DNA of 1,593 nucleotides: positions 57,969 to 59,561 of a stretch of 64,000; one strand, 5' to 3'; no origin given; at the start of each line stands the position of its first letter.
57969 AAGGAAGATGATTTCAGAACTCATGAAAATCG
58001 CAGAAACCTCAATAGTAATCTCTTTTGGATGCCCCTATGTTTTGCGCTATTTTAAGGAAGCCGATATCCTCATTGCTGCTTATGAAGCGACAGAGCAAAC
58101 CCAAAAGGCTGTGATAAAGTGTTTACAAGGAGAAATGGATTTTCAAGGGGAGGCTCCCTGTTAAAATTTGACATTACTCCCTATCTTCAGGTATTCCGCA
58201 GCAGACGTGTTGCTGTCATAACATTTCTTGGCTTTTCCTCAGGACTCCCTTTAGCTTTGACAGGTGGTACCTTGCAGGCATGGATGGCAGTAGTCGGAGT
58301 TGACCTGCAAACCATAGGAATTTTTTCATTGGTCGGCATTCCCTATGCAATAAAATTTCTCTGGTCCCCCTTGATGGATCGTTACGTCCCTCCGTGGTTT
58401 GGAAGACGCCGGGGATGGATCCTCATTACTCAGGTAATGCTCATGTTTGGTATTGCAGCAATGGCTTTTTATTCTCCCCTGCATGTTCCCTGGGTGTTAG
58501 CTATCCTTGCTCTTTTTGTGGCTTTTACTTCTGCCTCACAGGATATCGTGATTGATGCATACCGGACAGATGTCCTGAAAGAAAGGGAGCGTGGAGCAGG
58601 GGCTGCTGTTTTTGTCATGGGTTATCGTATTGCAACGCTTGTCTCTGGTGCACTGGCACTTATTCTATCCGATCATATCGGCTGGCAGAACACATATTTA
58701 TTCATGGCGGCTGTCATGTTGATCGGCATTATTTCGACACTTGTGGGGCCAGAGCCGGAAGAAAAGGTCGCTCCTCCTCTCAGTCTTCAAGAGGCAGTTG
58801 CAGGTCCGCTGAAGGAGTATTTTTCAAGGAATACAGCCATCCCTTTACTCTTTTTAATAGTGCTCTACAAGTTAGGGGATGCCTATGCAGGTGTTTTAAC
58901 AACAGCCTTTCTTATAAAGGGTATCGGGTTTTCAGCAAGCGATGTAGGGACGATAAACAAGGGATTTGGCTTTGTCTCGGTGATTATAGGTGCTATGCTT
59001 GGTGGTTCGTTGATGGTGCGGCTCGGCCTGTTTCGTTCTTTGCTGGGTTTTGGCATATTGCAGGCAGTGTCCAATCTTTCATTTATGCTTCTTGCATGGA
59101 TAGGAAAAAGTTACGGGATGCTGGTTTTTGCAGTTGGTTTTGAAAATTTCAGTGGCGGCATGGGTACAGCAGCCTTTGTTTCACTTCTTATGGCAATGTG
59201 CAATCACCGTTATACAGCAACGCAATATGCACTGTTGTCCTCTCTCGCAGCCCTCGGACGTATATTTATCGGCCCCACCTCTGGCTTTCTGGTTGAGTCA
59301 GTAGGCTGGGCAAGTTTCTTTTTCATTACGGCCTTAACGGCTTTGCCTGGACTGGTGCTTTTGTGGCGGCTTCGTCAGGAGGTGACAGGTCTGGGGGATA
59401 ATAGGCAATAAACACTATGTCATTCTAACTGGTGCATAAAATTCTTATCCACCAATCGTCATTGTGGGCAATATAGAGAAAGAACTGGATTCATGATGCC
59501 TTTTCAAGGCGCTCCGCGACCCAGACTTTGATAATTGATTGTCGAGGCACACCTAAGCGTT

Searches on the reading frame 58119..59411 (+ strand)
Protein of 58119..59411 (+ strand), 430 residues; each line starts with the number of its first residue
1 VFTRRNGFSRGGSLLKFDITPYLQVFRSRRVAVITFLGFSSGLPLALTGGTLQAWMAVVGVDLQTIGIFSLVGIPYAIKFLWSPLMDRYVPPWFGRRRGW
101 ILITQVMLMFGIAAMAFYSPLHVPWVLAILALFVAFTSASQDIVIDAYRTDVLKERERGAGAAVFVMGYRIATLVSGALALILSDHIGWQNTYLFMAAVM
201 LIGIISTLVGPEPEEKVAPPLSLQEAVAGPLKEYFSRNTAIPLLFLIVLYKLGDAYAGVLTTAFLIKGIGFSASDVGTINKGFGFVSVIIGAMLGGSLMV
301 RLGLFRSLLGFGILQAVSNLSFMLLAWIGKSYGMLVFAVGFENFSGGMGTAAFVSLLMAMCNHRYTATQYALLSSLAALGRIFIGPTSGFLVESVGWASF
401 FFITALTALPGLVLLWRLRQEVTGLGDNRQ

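Call 41: search_protein_families(library=pfam, proteins=[window:58119-59411:+], max_evalue=0.001)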
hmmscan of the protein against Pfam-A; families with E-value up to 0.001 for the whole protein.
window:58119-59411:+ (430 aa): 3 families
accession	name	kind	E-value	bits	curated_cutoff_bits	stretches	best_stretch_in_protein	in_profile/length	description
PF07690.21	MFS_1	-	1e-32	113.9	33.4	2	35-383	2-345/347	Major Facilitator Superfamily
PF13000.13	Acatn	-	6.3e-11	41.9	23.7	1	36-194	7-187/546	Acetyl-coenzyme A transporter 1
PF00083.30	Sugar_tr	-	1.5e-05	24.5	22.3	1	62-209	287-435/452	Sugar (and other) transporter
